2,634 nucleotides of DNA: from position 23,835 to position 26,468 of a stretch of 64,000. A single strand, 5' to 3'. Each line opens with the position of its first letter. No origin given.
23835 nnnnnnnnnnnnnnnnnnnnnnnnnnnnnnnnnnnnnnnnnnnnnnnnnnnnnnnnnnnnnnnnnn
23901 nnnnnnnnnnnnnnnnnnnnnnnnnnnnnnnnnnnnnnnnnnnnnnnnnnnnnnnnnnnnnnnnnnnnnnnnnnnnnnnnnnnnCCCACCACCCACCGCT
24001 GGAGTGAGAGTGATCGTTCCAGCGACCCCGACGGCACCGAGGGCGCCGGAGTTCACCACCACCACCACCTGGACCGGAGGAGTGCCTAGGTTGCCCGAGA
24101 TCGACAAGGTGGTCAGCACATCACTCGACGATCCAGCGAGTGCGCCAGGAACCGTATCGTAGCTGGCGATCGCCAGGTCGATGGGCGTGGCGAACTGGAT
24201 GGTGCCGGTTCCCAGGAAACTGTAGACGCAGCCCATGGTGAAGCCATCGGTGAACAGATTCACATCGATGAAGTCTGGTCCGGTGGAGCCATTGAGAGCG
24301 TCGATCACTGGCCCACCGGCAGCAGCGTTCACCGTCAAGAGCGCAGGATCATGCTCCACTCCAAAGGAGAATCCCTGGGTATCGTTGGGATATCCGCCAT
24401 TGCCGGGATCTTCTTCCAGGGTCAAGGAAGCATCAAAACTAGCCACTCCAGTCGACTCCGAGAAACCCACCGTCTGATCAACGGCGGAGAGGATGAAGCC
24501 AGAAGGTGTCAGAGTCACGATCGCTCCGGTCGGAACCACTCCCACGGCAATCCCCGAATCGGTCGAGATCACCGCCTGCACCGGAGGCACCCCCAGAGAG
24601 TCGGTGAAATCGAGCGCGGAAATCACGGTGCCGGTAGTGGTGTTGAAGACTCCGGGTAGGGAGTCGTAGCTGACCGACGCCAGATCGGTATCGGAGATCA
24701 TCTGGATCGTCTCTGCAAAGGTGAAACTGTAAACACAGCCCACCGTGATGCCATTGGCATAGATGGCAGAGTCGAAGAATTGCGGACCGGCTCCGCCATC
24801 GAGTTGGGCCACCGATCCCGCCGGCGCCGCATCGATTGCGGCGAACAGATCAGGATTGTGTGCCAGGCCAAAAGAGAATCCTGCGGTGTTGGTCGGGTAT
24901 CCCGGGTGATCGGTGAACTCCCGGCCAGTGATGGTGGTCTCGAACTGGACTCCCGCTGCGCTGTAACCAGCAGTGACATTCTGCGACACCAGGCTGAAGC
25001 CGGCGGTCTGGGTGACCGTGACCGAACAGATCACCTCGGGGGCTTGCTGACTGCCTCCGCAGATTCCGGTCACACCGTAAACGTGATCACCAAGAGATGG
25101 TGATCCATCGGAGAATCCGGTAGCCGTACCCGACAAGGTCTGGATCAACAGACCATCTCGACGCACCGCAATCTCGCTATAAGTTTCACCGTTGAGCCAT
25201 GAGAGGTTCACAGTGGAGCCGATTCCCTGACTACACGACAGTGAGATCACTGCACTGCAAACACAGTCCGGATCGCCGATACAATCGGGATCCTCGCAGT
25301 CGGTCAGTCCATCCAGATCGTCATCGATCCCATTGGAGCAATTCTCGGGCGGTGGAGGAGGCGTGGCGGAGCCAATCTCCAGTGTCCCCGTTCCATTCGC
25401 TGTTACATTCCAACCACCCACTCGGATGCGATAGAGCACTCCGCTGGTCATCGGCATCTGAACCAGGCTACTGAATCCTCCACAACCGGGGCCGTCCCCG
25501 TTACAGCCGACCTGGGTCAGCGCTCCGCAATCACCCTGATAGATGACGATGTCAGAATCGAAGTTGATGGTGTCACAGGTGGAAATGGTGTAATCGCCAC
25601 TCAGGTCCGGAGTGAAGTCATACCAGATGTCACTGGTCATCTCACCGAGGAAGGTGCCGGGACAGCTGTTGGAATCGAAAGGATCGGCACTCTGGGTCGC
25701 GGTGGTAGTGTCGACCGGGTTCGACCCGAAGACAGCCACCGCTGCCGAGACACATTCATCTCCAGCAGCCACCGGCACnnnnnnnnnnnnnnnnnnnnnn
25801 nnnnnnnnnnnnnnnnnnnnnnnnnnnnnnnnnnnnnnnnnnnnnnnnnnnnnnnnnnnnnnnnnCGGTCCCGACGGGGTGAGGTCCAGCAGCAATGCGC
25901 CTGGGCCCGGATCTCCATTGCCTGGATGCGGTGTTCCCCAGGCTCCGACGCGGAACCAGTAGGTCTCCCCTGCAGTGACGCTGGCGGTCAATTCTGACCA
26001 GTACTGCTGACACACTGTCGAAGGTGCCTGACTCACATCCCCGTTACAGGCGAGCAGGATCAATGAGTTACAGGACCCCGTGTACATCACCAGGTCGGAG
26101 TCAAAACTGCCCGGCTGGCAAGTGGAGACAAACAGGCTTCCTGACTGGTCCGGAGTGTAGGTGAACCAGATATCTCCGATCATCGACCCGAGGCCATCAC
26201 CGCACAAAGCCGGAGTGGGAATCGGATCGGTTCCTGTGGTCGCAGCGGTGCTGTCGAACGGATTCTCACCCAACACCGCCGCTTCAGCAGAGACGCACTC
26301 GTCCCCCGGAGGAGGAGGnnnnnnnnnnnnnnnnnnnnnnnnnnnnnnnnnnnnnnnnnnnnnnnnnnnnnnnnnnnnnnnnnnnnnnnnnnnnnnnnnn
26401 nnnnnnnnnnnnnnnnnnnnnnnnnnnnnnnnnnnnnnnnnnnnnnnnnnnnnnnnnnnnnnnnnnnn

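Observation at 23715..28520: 1601-aa thermolysin-family protease carrying three PPC-like domains, three MopE-like Cys motifs, Ig-like repeats and the dockerin-like C-terminal module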

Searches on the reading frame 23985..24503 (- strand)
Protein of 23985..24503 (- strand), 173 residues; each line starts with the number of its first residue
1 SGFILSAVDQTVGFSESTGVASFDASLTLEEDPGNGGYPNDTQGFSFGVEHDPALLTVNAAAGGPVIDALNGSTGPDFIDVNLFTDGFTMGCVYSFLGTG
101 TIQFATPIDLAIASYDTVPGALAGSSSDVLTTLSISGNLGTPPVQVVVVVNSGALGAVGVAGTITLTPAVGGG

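Call 8: search_protein_families(library=pfam, proteins=[window:23985-24503:-], max_evalue=10)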
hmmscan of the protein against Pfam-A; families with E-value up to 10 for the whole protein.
seq(173 aa): 0 families

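Call 64: search_solved_structures(query=A5, max_evalue=10, show_alignments=1)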
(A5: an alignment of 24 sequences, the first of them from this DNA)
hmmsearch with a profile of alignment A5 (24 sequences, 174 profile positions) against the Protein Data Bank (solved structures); distinct sequences matched with E-value up to 10: 0.

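Call 69: search_protein_representatives(alignment_id=A5)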
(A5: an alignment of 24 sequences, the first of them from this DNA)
Query: 24 sequences, 174 profile positions. Proteins with E-value up to 0.001 (for the whole library): 1695; up to 1e-10: 1103; up to 1e-30: 280. The best 150 are listed.
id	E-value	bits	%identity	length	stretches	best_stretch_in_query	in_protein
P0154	1.8e-155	529.5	-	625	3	2-172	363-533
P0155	2.6e-150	512.6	-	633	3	2-171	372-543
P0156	4.6e-144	492.3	-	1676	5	4-172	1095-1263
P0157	9.5e-125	429.4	-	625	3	2-172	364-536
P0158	7.4e-116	400.4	-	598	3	2-172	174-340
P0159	1.1e-97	341.2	-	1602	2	3-173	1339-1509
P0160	2.1e-97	340.3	-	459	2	2-173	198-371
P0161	7.1e-97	338.6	-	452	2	2-173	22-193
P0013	5.9e-88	309.6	-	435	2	3-173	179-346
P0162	1.2e-83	295.6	-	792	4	5-171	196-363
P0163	3.6e-83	294.0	-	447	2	3-173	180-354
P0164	5.2e-82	290.2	-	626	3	4-172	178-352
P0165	1.8e-81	288.5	-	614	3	22-171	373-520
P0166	1.2e-79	282.5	-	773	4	19-170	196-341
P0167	3.7e-79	281.0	-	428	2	23-170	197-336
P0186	1.4e-65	236.8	-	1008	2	3-173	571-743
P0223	1.3e-52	194.6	-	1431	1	1-172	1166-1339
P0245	1.8e-49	184.3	-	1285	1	4-171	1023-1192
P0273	6.8e-45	169.4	-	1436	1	3-172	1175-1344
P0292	2.9e-42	160.8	-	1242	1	4-172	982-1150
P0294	4.2e-42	160.3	-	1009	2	5-172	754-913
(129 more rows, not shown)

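Call 71: search_protein_families(library=pfam, proteins=[P0156, P0159, P0223, P0245, P0273, P0292, P0186], max_evalue=0.001)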
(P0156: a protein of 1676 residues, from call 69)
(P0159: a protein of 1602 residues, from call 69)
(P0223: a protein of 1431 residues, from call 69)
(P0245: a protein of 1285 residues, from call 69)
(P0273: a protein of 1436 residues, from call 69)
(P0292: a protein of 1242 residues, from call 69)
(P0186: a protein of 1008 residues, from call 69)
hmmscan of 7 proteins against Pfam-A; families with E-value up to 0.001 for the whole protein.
P0156 (1676 aa): 1 family
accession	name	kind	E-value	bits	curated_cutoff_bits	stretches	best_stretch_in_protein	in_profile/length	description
PF22494.2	choice_anch_I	-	7.7e-93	312.4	32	1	297-765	13-489/489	Choice-of-anchor I domain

P0159 (1602 aa): 4 families
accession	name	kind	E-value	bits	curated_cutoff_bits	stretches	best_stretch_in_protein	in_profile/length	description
PF02868.21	Peptidase_M4_C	-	2.9e-25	89.5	24.4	1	338-517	1-147/165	Thermolysin metallopeptidase, alpha-helical domain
PF23759.1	GBD_T9SS_assoc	-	6.8e-16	59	27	2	921-1039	3-107/116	Galactose binding domain-like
PF07504.19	FTP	-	5.6e-11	42.6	21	1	89-138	2-51/51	Fungalysin/Thermolysin Propeptide Motif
PF01447.24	Peptidase_M4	-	2.4e-07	31.7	22.4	1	271-335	74-145/145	Thermolysin metallopeptidase, catalytic domain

P0223 (1431 aa): 3 families
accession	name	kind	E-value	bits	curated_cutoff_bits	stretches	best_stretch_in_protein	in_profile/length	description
PF23759.1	GBD_T9SS_assoc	-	2.8e-22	79.6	27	3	480-600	3-108/116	Galactose binding domain-like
PF13365.12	Trypsin_2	-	3e-06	28.5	27.6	1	230-392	1-143/144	Trypsin-like peptidase domain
PF00404.24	Dockerin_1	-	0.00089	19.8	22.9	1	1346-1391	2-49/57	Dockerin type I domain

P0245 (1285 aa): 2 families
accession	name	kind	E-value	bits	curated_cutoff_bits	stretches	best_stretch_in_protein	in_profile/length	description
PF23759.1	GBD_T9SS_assoc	-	1.7e-08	35.2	27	0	481-537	1-64/116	Galactose binding domain-like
PF13365.12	Trypsin_2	-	2.5e-06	28.7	27.6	1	227-389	1-143/144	Trypsin-like peptidase domain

P0273 (1436 aa): 4 families
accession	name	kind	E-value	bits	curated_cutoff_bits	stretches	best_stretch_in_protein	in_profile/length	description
PF02868.21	Peptidase_M4_C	-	2.7e-27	96.1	24.4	1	332-511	1-148/165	Thermolysin metallopeptidase, alpha-helical domain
PF23759.1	GBD_T9SS_assoc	-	2.2e-13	51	27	1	556-672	1-102/116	Galactose binding domain-like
PF07504.19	FTP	-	1.6e-10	41.1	21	1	85-134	2-51/51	Fungalysin/Thermolysin Propeptide Motif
PF01447.24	Peptidase_M4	-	2e-05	25.5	22.4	1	267-328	76-144/145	Thermolysin metallopeptidase, catalytic domain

P0292 (1242 aa): 4 families
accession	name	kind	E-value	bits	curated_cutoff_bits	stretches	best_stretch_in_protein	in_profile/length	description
PF02868.21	Peptidase_M4_C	-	6.7e-25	88.3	24.4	1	342-521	1-149/165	Thermolysin metallopeptidase, alpha-helical domain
PF07504.19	FTP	-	2.7e-10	40.4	21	1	100-143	8-51/51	Fungalysin/Thermolysin Propeptide Motif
PF01447.24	Peptidase_M4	-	1.3e-09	39.1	22.4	1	267-339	67-145/145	Thermolysin metallopeptidase, catalytic domain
PF23759.1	GBD_T9SS_assoc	-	1.1e-06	29.4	27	0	565-684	1-105/116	Galactose binding domain-like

P0186 (1008 aa): 0 families

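Call 77: search_protein_families(library=pfam, alignment_id=A5, max_evalue=1)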
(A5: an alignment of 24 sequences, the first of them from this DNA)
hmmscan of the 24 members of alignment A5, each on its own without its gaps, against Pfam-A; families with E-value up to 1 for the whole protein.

A. member 1, seq(173 aa): 0 families

B. families by the number of members that match (of 24 scanned): 6 families
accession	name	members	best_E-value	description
PF19922.4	bpX6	1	0.063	MoxR-vWA-beta-propeller ternary system domain bpX6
PF21467.3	BetaGal_gal-bd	1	0.07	Beta-galactosidase, galactose-binding domain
PF11178.13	DUF2963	1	0.18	Protein of unknown function (DUF2963)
PF25059.1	FN3_DSCAM-DSCAML_C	1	0.2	DSCAM/DSCAML C-terminal Fn3-like domain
PF05153.21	MIOX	1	0.29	Myo-inositol oxygenase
PF16014.10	SAP130_C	1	0.39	Histone deacetylase complex subunit SAP130 C-terminus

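Call 78: search_protein_families(library=pfam, proteins=[P0294, P0186], max_evalue=1)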
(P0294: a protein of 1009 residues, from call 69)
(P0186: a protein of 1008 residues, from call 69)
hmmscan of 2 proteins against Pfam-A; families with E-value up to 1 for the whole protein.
P0294 (1009 aa): 1 family
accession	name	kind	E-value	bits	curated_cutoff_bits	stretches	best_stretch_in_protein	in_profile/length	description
PF00082.27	Peptidase_S8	-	3.2e-19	69.8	21.8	2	420-539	161-287/288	Subtilase family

P0186 (1008 aa): 3 families
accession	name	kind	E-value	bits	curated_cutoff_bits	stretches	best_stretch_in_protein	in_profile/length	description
PF00404.24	Dockerin_1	-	0.0093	16.6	22.9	1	922-977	2-56/57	Dockerin type I domain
PF20009.4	GEVED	-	0.16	13.2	24.4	0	278-313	9-46/78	GEVED domain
PF16303.10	DUF4945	-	0.23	12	28.4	0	402-425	13-36/115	Domain of unknown function (DUF4945)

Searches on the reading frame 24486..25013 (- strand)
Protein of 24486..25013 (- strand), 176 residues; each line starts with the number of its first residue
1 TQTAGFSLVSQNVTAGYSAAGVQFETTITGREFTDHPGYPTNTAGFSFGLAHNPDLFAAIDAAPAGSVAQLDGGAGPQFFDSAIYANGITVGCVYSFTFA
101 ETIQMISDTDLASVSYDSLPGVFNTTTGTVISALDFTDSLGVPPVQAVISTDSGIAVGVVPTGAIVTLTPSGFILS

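Call 8: search_protein_families(library=pfam, proteins=[window:24486-25013:-], max_evalue=10)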
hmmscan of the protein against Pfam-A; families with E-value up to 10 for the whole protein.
seq(176 aa): 0 families

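Call 16: search_solved_structures(query=A2, max_evalue=10, show_alignments=2)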
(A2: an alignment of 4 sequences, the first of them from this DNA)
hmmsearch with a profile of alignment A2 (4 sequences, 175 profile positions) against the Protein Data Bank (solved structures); distinct sequences matched with E-value up to 10: 0.

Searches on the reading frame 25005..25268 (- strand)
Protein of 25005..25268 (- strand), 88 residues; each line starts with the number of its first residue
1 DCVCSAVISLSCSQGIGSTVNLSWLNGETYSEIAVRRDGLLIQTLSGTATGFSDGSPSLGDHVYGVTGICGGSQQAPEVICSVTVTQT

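Call 8: search_protein_families(library=pfam, proteins=[window:25005-25268:-], max_evalue=10)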
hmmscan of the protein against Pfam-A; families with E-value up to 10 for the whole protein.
seq(88 aa): 0 families

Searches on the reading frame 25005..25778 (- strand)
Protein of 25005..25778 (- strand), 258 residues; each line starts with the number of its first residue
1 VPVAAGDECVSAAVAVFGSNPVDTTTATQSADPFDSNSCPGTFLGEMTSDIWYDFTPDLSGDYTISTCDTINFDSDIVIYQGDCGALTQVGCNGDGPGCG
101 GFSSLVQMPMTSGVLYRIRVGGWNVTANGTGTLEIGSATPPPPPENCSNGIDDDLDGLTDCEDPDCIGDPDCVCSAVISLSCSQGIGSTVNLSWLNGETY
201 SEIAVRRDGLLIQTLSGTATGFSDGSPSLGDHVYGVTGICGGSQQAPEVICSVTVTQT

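Call 54: find_homologous_proteins(query=window:25005-25778:-, max_evalue=0.00001)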
Query seq(258 aa) (258 aa): 1 proteins with E <= 0.00001 among 1763 candidates.
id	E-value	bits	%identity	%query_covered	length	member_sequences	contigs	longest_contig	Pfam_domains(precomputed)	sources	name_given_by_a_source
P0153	3.0e-62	229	51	64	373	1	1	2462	PF23759.2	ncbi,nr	ncbi:MAG: hypothetical protein HRU16_06655, partial [Planctomycetes bacterium]|nr:hypothetical prote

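Call 65: predict_structure(alignment_id=A4)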
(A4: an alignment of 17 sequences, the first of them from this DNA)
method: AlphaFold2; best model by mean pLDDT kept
length: 258 residues; sequences in the alignment: 17
mean_pLDDT: 88.9   pTM: 0.61
mean pLDDT of the five models: 88.9, 88.0, 87.5, 87.0, 85.4
residues with pLDDT >= 90: 166; 70-90: 72; 50-70: 20; < 50: 0
segments of 3 or more residues with pLDDT < 50: none
pLDDT, mean of each block of 10 residues (from residue 1): 80 94 94 85 87 93 93 94 94 78 89 95 94 87 73 76 70 84 96 93 96 96 97 95 84 95
secondary structure, 60 per line:
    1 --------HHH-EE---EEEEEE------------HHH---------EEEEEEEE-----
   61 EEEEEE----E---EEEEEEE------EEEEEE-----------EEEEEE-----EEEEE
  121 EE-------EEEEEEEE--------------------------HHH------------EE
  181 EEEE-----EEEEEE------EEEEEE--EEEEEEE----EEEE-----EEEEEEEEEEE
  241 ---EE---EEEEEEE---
elements in order: E18-23 E48-55 E61-66 E75-81 E88-93 E105-110 E116-122 E130-137 E179-184 E190-195 E202-207 E210-216 E221-224 E230-240 E249-255

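Call 67: fold_search(model_id=the predicted structure, library=pdb)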
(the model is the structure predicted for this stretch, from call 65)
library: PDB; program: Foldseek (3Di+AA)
matches with E <= 10: 1884; with E <= 0.001: 46
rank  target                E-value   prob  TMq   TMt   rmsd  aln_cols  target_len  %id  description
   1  5g56                  2.6e-06  1.00  0.28  0.11  15.3       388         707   12  THE TETRA-MODULAR CELLULOSOMAL ARABINOXYLANASE CtXyl5A STRUCTURE AS REVEALED BY X-RAY CRYSTALLOGRAPHY (released 2016-06-29)
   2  2vtf_B                3.0e-06  1.00  0.28  0.13  14.5       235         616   11  X-ray crystal structure of the Endo-beta-N-acetylglucosaminidase from Arthrobacter protophormiae E173Q mutant reveals  (released 2009-03-31)
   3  2vtf_A                4.7e-06  1.00  0.28  0.13  14.2       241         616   11  X-ray crystal structure of the Endo-beta-N-acetylglucosaminidase from Arthrobacter protophormiae E173Q mutant reveals  (released 2009-03-31)
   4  2w1n                  1.3e-05  1.00  0.34  0.37  13.4       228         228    9  cohesin and fibronectin type-III double module construct from the Clostridium perfringens glycoside hydrolase GH84C (released 2009-02-03)
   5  3gdb                  1.4e-05  1.00  0.25  0.11  15.8       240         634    9  Crystal structure of Spr0440 glycoside hydrolase domain, Endo-D from Streptococcus pneumoniae R6 (released 2009-03-17)
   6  2w91                  2.2e-05  1.00  0.24  0.11  15.8       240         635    8  Structure of a Streptococcus pneumoniae family 85 glycoside hydrolase, Endo-D. (released 2009-01-27)
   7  5n47_B                5.6e-05  1.00  0.28  0.38  13.4       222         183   13  Structure of Anticalin N7E in complex with the three-domain fragment Fn7B8 of human oncofetal fibronectin (released 2018-02-14)
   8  2gee                  6.9e-05  1.00  0.30  0.40  10.3       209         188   11  Crystal Structure of Human Type III Fibronectin Extradomain B and Domain 8 (released 2006-10-17)
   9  5z06_B                9.0e-05  0.99  0.24  0.10  17.9       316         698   11  Crystal structure of beta-1,2-glucanase from Parabacteroides distasonis (released 2018-05-30)
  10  8av2_A                1.1e-04  1.00  0.28  0.37  19.7       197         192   13  Crystal structure for the FnIII module of mouse LEP-R in complex with the anti-LEP-R nanobody VHH-4.80 (released 2023-04-05)
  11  3fha_A                1.1e-04  1.00  0.26  0.12  14.5       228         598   11  Structure of endo-beta-N-acetylglucosaminidase A (released 2009-04-28)
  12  8peq_A                1.3e-04  1.00  0.28  0.26  11.9       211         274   13  Complex of diubiquitin-derived artificial binding protein (Affilin) variant Af2 with its target oncofetal fibronectin  (released 2024-06-26)
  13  3fhq_F                2.0e-04  1.00  0.25  0.12  14.5       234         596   11  Structure of endo-beta-N-acetylglucosaminidase A (released 2009-05-05)
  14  6mvh_A                2.0e-04  0.98  0.23  0.10  19.0       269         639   11  Crystal structure of FMN-binding beta-glucuronidase from Roseburia hominis (released 2019-01-30)
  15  6z3m_E                2.1e-04  1.00  0.30  0.37  12.9       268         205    7  Repulsive Guidance Molecule B (RGMB) in complex with Growth Differentiation Factor 5 (GDF5) and Neogenin 1 (NEO1). (released 2020-07-01)
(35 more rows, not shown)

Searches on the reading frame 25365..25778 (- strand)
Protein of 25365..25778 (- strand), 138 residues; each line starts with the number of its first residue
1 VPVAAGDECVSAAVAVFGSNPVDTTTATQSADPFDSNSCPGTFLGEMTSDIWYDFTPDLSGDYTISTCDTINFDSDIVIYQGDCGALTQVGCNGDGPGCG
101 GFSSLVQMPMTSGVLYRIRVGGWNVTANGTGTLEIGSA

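Call 8: search_protein_families(library=pfam, proteins=[window:25365-25778:-], max_evalue=10)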
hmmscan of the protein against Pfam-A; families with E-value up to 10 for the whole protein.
seq(138 aa): 1 family
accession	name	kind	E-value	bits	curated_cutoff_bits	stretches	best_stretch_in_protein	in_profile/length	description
PF23759.1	GBD_T9SS_assoc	-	1e-06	29.5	27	1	7-124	3-106/116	Galactose binding domain-like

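Call 81: search_solved_structures(query=A6, max_evalue=10, show_alignments=1)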
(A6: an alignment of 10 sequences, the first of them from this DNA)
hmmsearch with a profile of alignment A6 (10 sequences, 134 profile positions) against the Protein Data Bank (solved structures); distinct sequences matched with E-value up to 10: 2.
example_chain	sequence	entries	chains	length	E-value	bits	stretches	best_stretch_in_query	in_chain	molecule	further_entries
8q6t_I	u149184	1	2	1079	0.76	13.2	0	92-122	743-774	Titin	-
3orq_A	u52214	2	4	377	1.5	12.2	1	52-78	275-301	N5-Carboxyaminoimidazole ribonucleotide synthetase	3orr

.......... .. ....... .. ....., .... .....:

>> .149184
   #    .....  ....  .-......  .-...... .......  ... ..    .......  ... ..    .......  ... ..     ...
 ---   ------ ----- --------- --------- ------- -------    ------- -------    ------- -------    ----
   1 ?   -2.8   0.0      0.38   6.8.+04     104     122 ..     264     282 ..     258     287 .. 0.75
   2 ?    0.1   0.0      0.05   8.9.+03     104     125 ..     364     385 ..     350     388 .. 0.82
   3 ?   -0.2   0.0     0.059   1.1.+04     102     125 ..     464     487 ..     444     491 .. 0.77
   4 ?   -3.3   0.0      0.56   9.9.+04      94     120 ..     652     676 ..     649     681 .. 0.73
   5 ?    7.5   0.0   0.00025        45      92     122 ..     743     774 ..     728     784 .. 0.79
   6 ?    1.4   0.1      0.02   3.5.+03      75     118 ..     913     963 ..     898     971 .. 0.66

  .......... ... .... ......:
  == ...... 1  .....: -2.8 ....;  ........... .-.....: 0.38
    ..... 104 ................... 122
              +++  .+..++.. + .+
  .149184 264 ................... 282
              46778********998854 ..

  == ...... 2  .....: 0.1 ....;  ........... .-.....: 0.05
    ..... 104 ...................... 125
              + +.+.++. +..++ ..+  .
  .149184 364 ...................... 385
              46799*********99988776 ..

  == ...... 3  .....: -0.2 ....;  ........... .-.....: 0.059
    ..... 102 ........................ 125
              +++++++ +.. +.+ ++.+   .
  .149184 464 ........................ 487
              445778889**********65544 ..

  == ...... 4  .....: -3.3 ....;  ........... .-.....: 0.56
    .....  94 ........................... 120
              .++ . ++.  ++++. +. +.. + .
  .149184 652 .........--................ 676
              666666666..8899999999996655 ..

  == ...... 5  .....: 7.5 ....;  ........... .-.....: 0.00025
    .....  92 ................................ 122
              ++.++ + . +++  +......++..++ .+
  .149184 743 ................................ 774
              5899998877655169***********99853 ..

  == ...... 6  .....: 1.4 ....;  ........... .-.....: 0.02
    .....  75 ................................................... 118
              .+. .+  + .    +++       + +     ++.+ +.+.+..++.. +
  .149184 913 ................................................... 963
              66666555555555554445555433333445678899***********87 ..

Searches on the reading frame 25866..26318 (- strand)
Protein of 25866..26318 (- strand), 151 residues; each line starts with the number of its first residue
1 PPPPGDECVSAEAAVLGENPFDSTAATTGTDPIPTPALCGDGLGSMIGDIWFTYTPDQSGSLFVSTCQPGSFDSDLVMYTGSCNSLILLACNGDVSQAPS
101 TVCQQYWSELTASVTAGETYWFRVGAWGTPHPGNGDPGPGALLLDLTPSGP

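Call 8: search_protein_families(library=pfam, proteins=[window:25866-26318:-], max_evalue=10)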
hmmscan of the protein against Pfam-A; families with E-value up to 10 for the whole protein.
seq(151 aa): 1 family
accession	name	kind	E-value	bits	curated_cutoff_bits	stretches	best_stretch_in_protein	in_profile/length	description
PF23759.1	GBD_T9SS_assoc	-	0.021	15.6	27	1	6-124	3-102/116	Galactose binding domain-like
